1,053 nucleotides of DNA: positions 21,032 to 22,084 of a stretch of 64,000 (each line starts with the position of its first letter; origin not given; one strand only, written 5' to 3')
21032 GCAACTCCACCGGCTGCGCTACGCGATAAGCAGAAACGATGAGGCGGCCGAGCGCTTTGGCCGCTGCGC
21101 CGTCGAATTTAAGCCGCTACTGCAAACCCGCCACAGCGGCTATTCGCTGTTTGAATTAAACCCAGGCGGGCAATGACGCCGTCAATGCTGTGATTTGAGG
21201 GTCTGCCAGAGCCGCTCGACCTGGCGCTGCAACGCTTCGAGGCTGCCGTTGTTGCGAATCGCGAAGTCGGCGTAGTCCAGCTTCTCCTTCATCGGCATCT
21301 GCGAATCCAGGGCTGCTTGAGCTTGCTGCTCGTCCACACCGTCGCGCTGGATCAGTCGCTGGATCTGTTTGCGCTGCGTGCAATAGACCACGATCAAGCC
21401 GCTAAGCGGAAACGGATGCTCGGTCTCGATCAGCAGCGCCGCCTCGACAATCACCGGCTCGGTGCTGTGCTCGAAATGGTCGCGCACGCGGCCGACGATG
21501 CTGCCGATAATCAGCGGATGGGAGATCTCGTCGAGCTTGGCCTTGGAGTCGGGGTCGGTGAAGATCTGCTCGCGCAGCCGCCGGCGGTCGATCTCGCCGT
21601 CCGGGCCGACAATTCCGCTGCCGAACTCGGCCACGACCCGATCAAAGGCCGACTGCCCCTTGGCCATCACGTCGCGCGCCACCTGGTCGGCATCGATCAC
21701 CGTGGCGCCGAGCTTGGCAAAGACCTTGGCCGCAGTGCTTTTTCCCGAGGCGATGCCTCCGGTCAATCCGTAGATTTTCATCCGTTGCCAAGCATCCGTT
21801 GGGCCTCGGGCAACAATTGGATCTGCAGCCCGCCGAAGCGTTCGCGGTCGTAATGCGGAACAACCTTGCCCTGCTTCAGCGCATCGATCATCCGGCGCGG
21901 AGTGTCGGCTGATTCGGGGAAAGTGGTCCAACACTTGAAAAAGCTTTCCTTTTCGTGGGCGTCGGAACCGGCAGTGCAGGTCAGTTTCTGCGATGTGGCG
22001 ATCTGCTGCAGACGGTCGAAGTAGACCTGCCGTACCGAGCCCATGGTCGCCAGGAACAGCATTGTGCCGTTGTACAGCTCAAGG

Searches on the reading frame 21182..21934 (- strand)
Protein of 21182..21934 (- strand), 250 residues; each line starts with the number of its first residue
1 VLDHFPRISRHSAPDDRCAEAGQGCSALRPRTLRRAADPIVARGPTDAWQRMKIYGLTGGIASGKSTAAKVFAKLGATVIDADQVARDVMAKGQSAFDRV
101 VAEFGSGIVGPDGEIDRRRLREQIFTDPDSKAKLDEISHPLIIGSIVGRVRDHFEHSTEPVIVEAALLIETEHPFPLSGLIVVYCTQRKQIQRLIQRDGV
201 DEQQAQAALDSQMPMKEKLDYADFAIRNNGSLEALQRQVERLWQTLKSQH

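Call 55: search_protein_families(library=pfam, proteins=[window:21182-21934:-])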
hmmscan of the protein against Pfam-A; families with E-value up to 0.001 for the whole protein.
window:21182-21934:- (250 aa): 2 families
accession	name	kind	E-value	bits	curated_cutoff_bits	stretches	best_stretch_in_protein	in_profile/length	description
PF01121.26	CoaE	-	3.9e-50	170.5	27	1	54-232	2-178/180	Dephospho-CoA kinase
PF13238.12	AAA_18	-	0.00048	21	29.4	0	57-200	3-114/128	AAA domain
